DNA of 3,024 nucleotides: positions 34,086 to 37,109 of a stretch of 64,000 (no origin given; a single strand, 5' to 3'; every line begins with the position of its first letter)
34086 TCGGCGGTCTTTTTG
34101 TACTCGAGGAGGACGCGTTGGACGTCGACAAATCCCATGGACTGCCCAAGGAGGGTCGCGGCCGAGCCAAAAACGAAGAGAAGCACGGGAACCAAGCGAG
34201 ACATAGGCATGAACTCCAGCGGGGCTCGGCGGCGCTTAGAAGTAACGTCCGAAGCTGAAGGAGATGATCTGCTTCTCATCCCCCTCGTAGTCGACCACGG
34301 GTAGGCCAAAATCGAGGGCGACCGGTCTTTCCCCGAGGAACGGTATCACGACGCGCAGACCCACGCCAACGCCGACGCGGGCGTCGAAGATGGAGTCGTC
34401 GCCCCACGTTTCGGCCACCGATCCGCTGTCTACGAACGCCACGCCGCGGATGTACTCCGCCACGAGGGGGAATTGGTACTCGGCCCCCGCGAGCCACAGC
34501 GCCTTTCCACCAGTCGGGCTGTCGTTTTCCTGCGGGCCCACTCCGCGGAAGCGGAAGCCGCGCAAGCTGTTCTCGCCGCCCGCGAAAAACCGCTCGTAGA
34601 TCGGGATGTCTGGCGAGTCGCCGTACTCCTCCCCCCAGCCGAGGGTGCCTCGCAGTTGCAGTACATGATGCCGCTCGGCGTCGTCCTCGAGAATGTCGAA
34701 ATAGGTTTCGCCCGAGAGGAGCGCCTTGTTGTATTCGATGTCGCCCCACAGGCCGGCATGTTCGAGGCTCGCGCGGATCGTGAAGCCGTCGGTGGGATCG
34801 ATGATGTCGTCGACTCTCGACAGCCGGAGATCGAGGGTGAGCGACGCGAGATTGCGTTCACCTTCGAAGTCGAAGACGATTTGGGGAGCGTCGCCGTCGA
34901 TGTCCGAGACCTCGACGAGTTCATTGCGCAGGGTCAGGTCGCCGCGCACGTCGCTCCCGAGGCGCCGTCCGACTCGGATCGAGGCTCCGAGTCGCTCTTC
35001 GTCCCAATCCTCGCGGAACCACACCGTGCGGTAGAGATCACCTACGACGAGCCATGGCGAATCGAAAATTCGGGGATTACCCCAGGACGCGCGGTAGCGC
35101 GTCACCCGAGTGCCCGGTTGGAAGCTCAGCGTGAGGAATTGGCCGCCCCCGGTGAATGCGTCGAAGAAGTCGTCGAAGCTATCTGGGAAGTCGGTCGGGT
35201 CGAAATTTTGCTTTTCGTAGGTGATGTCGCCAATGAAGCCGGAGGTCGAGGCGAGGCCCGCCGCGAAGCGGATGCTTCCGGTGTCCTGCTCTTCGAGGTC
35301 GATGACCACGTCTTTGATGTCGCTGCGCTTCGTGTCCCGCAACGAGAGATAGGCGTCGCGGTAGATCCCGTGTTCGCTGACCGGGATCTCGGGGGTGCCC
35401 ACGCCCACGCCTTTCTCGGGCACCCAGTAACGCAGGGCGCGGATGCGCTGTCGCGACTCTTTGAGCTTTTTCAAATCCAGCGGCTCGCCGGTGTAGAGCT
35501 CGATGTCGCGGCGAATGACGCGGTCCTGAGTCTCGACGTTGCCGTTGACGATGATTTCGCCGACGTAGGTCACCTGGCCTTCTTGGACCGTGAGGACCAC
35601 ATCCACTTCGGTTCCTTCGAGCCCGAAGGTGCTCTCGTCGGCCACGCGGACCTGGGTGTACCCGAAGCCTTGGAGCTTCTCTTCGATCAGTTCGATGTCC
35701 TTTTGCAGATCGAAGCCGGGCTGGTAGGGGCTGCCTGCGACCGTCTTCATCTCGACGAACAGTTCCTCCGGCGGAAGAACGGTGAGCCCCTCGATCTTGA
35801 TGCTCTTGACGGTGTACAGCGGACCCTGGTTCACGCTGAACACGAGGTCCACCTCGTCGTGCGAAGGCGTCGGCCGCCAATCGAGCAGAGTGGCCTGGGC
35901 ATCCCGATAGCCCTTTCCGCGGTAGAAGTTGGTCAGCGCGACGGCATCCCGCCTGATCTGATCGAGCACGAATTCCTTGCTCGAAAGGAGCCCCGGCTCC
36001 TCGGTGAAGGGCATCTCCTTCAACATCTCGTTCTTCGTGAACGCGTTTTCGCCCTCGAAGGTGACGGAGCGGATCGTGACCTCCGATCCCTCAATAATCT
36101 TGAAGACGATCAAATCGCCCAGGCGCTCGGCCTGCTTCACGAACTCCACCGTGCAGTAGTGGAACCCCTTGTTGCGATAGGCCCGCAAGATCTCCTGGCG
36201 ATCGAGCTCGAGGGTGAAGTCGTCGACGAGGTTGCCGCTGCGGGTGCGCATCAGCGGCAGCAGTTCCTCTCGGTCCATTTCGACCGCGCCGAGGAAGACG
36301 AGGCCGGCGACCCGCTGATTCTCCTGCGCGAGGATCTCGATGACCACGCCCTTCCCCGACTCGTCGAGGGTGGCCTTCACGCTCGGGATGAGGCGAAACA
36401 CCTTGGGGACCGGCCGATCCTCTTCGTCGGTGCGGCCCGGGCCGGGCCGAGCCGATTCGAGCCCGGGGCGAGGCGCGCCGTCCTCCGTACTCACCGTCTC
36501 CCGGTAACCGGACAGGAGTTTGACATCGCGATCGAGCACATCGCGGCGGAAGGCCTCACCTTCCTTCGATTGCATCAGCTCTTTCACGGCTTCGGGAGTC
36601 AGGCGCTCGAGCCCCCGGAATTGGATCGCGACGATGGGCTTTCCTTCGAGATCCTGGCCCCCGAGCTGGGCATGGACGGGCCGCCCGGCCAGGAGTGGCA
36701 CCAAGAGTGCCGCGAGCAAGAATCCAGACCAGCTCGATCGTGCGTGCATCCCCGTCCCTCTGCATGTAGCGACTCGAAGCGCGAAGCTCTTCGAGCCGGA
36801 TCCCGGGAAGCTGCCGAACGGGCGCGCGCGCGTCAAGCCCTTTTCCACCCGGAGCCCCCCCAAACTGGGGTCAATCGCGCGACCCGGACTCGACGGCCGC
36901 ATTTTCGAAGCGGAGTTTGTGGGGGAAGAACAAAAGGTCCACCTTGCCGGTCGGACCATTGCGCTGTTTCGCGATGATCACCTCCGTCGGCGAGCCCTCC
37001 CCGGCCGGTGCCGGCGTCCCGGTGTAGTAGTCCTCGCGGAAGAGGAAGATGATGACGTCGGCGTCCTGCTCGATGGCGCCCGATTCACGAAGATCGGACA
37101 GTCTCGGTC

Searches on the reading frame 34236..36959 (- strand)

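Call 70: search_protein_families(library=pfam, proteins=[window:34236-36959:-])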
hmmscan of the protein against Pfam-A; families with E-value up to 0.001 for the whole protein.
window:34236-36959:- (907 aa): 4 families
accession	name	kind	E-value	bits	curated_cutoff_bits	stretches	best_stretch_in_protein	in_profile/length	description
PF01103.29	Omp85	-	2.6e-53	182.1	24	1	602-907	2-325/325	Omp85 superfamily domain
PF07244.20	POTRA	-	5.9e-42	142.7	21.3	4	294-379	1-79/79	Surface antigen variable number repeat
PF08479.16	POTRA_2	-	5.2e-10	39.5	24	0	295-358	2-59/76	POTRA domain, ShlB-type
PF08478.15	POTRA_1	-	0.0005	20.8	23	0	467-513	4-49/69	POTRA domain, FtsQ-type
